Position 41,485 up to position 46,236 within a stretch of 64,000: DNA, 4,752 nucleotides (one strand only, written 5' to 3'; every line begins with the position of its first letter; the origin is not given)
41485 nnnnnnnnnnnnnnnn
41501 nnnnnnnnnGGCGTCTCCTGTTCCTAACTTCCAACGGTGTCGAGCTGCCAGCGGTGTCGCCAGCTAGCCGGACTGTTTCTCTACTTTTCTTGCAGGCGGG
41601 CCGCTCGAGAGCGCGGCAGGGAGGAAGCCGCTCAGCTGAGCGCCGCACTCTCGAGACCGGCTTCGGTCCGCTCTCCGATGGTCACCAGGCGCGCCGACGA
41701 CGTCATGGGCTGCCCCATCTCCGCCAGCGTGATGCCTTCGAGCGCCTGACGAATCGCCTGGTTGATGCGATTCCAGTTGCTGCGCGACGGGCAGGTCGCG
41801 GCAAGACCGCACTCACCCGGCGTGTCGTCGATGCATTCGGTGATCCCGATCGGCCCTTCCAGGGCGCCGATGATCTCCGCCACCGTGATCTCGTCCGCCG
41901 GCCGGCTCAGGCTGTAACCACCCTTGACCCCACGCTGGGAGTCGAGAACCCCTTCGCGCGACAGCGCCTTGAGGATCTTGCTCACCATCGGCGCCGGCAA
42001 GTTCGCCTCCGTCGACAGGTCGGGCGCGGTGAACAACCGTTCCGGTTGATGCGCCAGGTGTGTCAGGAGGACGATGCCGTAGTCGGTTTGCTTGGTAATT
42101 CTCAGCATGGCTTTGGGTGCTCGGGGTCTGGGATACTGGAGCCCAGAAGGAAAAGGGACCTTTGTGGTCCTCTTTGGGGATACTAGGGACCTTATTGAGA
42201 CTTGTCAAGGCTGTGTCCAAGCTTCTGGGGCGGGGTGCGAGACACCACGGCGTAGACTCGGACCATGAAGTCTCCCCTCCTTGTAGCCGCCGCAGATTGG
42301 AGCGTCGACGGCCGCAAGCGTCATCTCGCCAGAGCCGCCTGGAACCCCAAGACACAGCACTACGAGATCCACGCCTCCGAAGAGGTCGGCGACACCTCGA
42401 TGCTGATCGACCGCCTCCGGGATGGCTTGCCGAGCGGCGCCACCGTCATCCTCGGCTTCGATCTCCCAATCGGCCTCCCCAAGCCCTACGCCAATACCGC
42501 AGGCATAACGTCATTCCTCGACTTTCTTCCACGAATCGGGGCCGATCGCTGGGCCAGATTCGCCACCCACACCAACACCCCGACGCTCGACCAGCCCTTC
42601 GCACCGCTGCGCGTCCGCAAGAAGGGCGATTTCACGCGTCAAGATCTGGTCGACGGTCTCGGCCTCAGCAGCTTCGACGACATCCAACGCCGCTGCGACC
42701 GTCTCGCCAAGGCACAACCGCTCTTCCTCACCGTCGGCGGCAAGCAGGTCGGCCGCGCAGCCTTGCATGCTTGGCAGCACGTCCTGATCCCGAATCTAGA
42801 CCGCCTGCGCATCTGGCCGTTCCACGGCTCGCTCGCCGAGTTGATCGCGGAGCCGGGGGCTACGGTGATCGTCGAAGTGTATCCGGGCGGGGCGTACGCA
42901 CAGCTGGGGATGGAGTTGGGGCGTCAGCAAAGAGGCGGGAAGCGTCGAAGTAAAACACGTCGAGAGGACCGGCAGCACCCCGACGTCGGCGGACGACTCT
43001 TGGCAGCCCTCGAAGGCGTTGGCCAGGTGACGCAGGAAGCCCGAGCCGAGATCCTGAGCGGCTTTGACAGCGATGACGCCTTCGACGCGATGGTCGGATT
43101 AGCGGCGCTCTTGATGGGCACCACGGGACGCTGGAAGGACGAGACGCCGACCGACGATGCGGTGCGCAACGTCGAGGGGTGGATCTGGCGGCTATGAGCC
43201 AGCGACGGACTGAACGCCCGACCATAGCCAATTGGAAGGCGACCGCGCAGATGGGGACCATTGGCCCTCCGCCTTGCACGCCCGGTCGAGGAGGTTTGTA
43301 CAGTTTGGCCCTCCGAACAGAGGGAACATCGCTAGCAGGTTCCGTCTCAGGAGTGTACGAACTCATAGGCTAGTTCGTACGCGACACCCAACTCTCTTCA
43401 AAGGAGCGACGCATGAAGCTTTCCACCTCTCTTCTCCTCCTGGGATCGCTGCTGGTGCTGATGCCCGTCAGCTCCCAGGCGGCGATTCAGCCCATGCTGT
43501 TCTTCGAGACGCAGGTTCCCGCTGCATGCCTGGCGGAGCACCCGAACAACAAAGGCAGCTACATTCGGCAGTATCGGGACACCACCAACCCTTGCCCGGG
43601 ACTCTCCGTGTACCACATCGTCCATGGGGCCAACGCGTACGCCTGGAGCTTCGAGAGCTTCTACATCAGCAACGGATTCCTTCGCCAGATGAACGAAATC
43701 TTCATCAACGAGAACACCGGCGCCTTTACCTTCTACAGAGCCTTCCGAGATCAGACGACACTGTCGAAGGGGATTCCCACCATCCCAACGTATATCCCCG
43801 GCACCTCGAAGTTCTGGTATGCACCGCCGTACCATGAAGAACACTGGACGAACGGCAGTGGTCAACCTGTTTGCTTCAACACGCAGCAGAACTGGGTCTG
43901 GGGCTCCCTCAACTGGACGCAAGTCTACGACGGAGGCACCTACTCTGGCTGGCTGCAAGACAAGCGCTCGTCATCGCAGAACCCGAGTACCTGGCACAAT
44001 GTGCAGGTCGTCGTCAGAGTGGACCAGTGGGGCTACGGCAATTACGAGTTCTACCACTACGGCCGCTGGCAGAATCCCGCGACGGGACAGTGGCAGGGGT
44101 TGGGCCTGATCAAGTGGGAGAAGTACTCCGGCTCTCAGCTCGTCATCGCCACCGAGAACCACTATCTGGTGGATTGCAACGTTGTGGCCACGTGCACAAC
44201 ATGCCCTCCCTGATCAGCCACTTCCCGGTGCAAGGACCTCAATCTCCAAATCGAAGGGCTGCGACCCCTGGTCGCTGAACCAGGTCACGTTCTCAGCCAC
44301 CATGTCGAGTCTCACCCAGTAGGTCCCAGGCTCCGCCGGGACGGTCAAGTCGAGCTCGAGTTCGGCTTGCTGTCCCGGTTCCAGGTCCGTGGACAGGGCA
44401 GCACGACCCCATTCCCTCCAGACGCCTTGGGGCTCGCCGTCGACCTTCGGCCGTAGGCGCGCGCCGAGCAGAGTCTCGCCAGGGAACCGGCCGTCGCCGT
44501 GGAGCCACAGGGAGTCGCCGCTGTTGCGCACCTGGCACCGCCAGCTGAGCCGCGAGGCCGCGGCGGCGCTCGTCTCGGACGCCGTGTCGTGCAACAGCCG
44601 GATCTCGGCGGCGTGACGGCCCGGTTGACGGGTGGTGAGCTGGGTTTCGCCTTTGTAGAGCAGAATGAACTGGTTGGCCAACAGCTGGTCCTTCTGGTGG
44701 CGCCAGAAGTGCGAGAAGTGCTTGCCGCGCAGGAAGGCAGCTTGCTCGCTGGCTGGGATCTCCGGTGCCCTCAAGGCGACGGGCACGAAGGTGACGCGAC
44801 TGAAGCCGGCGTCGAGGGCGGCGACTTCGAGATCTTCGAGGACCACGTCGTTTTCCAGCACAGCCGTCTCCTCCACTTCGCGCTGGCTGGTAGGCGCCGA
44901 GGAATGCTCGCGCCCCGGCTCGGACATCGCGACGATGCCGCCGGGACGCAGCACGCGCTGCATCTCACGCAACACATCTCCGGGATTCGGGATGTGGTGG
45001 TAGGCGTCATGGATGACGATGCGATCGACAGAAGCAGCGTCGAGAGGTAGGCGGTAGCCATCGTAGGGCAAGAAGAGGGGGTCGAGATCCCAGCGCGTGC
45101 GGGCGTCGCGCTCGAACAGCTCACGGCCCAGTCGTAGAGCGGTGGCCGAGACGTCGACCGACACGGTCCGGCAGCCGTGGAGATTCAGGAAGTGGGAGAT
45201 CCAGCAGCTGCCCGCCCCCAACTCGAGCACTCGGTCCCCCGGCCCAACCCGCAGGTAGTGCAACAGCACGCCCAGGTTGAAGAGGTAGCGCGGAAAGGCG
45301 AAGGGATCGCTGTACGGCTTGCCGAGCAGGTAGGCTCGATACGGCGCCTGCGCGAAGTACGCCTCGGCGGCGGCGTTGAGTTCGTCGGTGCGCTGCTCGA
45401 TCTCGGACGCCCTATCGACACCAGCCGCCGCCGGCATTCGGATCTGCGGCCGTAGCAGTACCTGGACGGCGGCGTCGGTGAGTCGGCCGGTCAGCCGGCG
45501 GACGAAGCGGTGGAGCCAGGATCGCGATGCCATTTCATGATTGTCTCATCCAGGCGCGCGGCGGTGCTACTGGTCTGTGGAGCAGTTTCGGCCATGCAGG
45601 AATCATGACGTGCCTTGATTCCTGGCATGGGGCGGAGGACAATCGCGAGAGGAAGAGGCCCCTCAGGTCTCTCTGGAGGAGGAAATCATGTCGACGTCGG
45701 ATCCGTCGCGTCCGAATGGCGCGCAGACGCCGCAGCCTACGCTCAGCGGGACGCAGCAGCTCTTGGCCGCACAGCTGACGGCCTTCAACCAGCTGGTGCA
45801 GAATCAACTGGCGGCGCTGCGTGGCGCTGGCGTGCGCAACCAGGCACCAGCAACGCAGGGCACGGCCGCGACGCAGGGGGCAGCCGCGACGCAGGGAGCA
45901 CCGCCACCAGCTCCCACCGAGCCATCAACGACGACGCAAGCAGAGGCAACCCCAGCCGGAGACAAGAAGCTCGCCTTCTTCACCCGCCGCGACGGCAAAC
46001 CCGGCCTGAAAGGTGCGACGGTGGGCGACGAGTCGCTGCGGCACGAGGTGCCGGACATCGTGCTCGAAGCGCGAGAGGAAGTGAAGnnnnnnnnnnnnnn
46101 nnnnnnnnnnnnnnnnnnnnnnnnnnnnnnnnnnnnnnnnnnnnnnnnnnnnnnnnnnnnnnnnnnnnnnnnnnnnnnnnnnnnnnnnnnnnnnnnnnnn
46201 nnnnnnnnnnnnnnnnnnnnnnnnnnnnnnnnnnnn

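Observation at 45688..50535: Orphan NRPS module (LLM-C-A-PCP) lacking a release domain, ~37 kb from the other NRPS locus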

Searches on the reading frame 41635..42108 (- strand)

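Call 41: search_protein_families(library=ncbifam, proteins=[window:41635-42108:-], max_evalue=0.001)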
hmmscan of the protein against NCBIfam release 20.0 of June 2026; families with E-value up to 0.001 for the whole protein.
window:41635-42108:- (158 aa): 7 families
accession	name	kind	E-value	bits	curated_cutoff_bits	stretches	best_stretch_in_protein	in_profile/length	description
TIGR02944.1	suf_reg_Xantho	equivalog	4.9e-40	136.9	110.65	1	1-131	1-130/130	SUF system Fe-S cluster assembly regulator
TIGR00738.1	rrf2_super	superfamily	6.1e-29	100.6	73.3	1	3-131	2-130/132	Rrf2 family transcriptional regulator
NF008886.0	PRK11920.1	equivalog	1.4e-19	70.2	193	1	2-142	1-141/153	iron-responsive transcriptional regulator RirA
NF047409.1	Cys_reg_CymR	equivalog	2.5e-18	66.5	195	1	3-133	2-125/139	cysteine metabolism transcriptional regulator CymR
TIGR02010.1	IscR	equivalog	2.9e-18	66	207.55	1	3-131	2-129/135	Fe-S cluster assembly transcriptional regulator IscR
NF008240.0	PRK11014.1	equivalog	1.6e-13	50.9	182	1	3-133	2-129/141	nitric oxide-sensing transcriptional repressor NsrR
NF008110.0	PRK10857.1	equivalog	3.9e-10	39.7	275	1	27-131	27-129/164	Fe-S cluster assembly transcriptional regulator IscR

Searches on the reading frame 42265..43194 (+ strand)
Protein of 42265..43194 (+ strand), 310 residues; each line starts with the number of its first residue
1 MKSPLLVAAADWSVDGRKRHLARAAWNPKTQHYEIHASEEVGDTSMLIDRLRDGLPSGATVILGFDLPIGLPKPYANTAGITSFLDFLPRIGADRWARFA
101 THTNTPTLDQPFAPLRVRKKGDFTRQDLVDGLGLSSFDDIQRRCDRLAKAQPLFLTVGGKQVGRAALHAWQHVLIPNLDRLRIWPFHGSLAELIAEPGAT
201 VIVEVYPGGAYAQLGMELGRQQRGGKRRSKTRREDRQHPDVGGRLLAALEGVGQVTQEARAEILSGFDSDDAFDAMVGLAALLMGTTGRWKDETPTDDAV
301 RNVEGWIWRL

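Call 7: search_protein_families(library=pfam, proteins=[window:42265-43194:+], max_evalue=0.0001)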
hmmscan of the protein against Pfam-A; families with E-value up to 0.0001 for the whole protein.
window:42265-43194:+ (310 aa): 1 family
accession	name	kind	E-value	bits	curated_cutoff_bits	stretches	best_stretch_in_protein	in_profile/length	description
PF04250.19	DUF429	-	3.9e-07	30.5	23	1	14-277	2-192/214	Protein of unknown function (DUF429)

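Call 41: search_protein_families(library=ncbifam, proteins=[window:42265-43194:+], max_evalue=0.001)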
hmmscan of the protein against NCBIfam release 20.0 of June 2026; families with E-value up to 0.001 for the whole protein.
window:42265-43194:+ (310 aa): 0 families

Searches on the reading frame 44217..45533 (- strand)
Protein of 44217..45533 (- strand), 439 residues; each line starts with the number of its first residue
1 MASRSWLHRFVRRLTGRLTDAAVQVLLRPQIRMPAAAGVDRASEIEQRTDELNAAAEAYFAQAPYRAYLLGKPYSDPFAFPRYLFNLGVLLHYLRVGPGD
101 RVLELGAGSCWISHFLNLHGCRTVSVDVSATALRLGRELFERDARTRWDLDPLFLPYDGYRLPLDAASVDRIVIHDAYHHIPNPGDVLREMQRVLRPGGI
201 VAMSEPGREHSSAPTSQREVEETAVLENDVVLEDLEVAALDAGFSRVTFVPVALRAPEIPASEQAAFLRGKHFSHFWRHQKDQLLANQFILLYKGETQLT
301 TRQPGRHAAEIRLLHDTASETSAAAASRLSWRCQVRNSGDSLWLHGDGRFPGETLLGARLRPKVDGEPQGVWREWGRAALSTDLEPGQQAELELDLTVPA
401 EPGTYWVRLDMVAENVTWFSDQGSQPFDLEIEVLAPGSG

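Call 4: search_protein_families(library=pfam, proteins=[window:44217-45533:-], max_evalue=0.01)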
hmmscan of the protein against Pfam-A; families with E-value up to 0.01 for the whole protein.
window:44217-45533:- (439 aa): 7 families
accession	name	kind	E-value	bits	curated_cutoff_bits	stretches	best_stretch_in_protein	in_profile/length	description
PF08241.18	Methyltransf_11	-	4.4e-16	59.7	21.2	1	103-202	1-94/95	Methyltransferase domain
PF13649.12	Methyltransf_25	-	9.9e-14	52.3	27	1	102-199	1-97/97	Methyltransferase domain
PF08242.18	Methyltransf_12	-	6.9e-11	43.2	30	1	103-200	1-97/98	Methyltransferase domain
PF13847.12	Methyltransf_31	-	6.9e-11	42.5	27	1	99-211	4-117/145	Methyltransferase domain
PF13489.12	Methyltransf_23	-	1.3e-08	35.2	27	1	98-211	22-124/164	Methyltransferase domain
PF01209.24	Ubie_methyltran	-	1.5e-05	24.9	20.1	1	99-205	48-153/233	ubiE/COQ5 methyltransferase family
PF16158.11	N_BRCA1_IG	-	0.0017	19.4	28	1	334-421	19-100/108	Ig-like domain from next to BRCA1 gene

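Call 5: search_protein_families(library=ncbifam, proteins=[window:44217-45533:-], max_evalue=0.001)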
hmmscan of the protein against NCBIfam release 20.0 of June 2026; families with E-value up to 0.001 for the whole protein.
window:44217-45533:- (439 aa): 16 families
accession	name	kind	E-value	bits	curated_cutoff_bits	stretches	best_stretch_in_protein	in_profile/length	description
NF045667.1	MTase_DVU1556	equivalog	3.9e-13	49.4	155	1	90-248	14-164/213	DVU_1556 family methyltransferase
NF001241.0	PRK00216.1-2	equivalog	9.2e-12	45.1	327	1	93-206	46-150/231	demethylmenaquinone methyltransferase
NF041537.1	ArsM_AhpD_UU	exception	3.9e-06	25.9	510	1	96-202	74-179/345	arsenite methyltransferase/AhpD domain selenoprotein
TIGR02072.1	BioC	equivalog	1.5e-05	25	184.95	1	100-208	36-137/244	malonyl-ACP O-methyltransferase BioC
NF007610.0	PRK10258.1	equivalog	2.2e-05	23.9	342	1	99-204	43-139/251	malonyl-ACP O-methyltransferase BioC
TIGR01934.1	MenG_MenH_UbiE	subfamily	2.4e-05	23.7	158.35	1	95-210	36-148/223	ubiquinone/menaquinone biosynthesis methyltransferase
NF041820.1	daptide_MTase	equivalog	2.8e-05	23.7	175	0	90-139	29-77/243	daptide-type RiPP biosynthesis methyltransferase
NF041675.1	sarc_dimgly_tmase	equivalog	5.1e-05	23.3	550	1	96-207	64-173/278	sarcosine/dimethylglycine N-methyltransferase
NF045823.1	PthPhpthDimycoMt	equivalog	8e-05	21.9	300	1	129-205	92-168/256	phthiotriol/phenolphthiotriol dimycocerosates methyltransferase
NF001240.0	PRK00216.1-1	equivalog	0.00012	21.3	378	1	95-204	60-169/251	bifunctional demethylmenaquinone methyltransferase/2-methoxy-6-polyprenyl-1,4-benzoquinol methylase UbiE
TIGR04345.1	ovoA_Cterm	equivalog_domain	0.00013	21.6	170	0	154-248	120-214/242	putative 4-mercaptohistidine N1-methyltransferase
NF008823.0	PRK11873.1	subfamily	0.00017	21.2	263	1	95-205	74-183/272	arsenite methyltransferase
NF001243.0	PRK00216.1-4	equivalog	0.00017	21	235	1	95-203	44-151/237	demethylmenaquinone methyltransferase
TIGR02752.1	MenG_heptapren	equivalog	0.00034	20.2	419.85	1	123-203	73-149/231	demethylmenaquinone methyltransferase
NF001244.0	PRK00216.1-5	equivalog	0.00043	19.7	216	1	99-210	49-160/236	bifunctional demethylmenaquinone methyltransferase/2-methoxy-6-polyprenyl-1,4-benzoquinol methylase UbiE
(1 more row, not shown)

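Call 51: find_homologous_proteins(query=window:44217-45533:-)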
Query window:44217-45533:- (439 aa): 139 proteins with E <= 0.001 among 8000 candidates; the best 120 are listed.
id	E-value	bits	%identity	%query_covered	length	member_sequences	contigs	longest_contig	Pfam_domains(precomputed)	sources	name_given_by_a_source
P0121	6.2e-297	1003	100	100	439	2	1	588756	PF13847.13,PF13489.13,PF13649.13,PF01209.25,PF08241.19,PF08242.19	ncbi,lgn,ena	-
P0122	7.7e-147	508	58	91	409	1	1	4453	PF13847.13,PF13489.13,PF13649.13,PF08241.19,PF08242.19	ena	-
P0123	1.3e-145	504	57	96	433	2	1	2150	PF13847.13,PF13489.13,PF13649.13,PF08241.19,PF08242.19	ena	-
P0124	1.0e-141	491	56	99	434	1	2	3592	PF13847.13,PF13489.13,PF13649.13,PF01209.25,PF08241.19,PF08242.19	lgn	-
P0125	1.0e-140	488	56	97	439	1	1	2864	PF13847.13,PF13489.13,PF13649.13,PF08241.19,PF08242.19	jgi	jgi:SAM-dependent methyltransferase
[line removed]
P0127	1.5e-136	474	54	97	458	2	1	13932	PF13847.13,PF13489.13,PF13649.13,PF01209.25,PF08241.19,PF08242.19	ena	-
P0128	7.2e-135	469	53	99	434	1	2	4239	PF13847.13,PF13489.13,PF13649.13,PF01209.25,PF08241.19,PF08242.19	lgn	-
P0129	2.5e-129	450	54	90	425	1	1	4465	PF13847.13,PF13489.13,PF13649.13,PF01209.25,PF08241.19,PF08242.19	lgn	-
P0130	1.1e-127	445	53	96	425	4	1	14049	PF13847.13,PF13489.13,PF13649.13,PF08241.19,PF08242.19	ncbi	-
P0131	6.8e-127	442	50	98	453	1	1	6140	PF13847.13,PF13489.13,PF13649.13,PF01209.25,PF08241.19,PF08242.19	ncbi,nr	ncbi:MAG: methyltransferase domain-containing protein [Acidobacteria bacterium]|nr:methyltransferase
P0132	1.9e-126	441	55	89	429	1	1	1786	PF13847.13,PF13489.13,PF13649.13,PF01209.25,PF08241.19,PF08242.19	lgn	-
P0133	3.1e-126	440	52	97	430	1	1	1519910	PF13847.13,PF13489.13,PF13649.13,PF01209.25,PF08241.19,PF08242.19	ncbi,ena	-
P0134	8.0e-125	435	52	94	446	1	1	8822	PF13847.13,PF13489.13,PF13649.13,PF01209.25,PF08241.19,PF08242.19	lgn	-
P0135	4.1e-124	433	53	96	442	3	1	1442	PF13847.13,PF13649.13,PF08241.19,PF08242.19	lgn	-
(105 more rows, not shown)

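Call 52: find_encoding_contigs(protein=P0121, flank=10000, max_places=3)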
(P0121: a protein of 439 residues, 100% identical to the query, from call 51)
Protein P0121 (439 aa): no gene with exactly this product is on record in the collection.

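Call 55: find_encoding_contigs(protein=P0126, flank=10000, max_places=1)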
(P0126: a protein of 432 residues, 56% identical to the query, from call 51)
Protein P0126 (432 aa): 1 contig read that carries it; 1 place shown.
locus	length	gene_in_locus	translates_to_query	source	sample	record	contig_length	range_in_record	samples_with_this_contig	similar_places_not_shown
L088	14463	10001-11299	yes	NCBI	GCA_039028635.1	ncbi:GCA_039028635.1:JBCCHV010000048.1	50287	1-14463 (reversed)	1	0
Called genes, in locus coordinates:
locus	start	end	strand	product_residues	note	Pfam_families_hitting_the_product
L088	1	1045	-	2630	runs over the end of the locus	PF00668:Condensation, PF00501:AMP-binding, PF00550:PP-binding, PF00668:Condensation, PF00501:AMP-binding, PF13193:AMP-binding_C, PF00550:PP-binding, PF00668:Condensation, +1 more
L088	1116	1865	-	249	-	-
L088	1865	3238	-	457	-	PF05977:MFS_3, PF07690:MFS_1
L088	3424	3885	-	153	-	PF04386:SspB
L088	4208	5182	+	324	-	PF00291:PALP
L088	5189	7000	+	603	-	PF20695:UbiD_N, PF01977:UbiD, PF20696:UbiD_C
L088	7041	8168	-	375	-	PF03403:PAF-AH_p_II (weak), PF07224:Chlorophyllase (faint), PF00561:Abhydrolase_1 (faint)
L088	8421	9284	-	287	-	-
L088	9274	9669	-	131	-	-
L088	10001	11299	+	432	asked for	PF13489:Methyltransf_23, PF01209:Ubie_methyltran (weak), PF13847:Methyltransf_31, PF08241:Methyltransf_11, PF08242:Methyltransf_12, PF13649:Methyltransf_25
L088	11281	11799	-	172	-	-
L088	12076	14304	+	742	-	PF06452:CBM9_1 (weak), PF19313:DUF5916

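Call 56: find_encoding_contigs(protein=P0133, flank=10000, max_places=1)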
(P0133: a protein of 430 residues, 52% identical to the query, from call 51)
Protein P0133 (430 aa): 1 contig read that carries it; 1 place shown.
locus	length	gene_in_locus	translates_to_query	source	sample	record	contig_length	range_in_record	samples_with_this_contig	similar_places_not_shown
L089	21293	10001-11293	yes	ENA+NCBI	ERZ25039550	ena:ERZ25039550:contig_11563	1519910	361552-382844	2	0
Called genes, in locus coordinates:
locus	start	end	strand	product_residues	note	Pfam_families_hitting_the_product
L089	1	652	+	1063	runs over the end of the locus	PF07494:Reg_prop (faint), PF07495:Y_Y_Y (weak), PF00990:GGDEF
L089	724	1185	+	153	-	-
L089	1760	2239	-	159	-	PF00578:AhpC-TSA, PF08534:Redoxin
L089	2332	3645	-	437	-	-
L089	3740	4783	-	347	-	PF00154:RecA_N, PF08423:Rad51, PF06745:ATPase (weak), PF27531:MT3502_N (weak), PF21096:RecA_C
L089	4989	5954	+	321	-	PF01565:FAD_binding_4, PF02873:MurB_C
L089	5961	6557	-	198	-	PF13578:Methyltransf_24 (faint)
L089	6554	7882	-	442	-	PF01979:Amidohydro_1, PF07969:Amidohydro_3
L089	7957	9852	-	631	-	PF19830:DUF6311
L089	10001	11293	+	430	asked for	PF13489:Methyltransf_23 (weak), PF01209:Ubie_methyltran (weak), PF13847:Methyltransf_31, PF08241:Methyltransf_11, PF08242:Methyltransf_12, PF13649:Methyltransf_25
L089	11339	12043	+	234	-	PF00535:Glycos_transf_2, PF10111:Glyco_tranf_2_2 (weak), PF13641:Glyco_tranf_2_3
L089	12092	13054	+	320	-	PF20030:bpMoxR (weak), PF01078:Mg_chelatase (faint), PF00004:AAA (weak), PF07726:AAA_3, PF07728:AAA_5, PF17863:AAA_lid_2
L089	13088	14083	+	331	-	-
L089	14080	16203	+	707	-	PF11992:TgpA_N, PF01841:Transglut_core, PF13559:DUF4129 (weak)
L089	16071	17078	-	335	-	PF00561:Abhydrolase_1, PF07819:PGAP1 (faint), PF12146:Hydrolase_4, PF12697:Abhydrolase_6, PF06821:Ser_hydrolase (weak), PF00561:Abhydrolase_1 (weak)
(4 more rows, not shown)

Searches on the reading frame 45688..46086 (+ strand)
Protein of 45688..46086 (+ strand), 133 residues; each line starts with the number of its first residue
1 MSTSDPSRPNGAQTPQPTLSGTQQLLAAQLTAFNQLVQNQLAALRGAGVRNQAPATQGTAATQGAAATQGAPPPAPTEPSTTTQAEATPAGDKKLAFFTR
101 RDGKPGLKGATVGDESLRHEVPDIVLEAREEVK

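Call 79: search_protein_representatives(protein=window:45688-46086:+)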
Query: 133 residues. Proteins with E-value up to 0.001 (for the whole library): 0; up to 1e-10: 0; up to 1e-30: 0. The best 0 are listed.
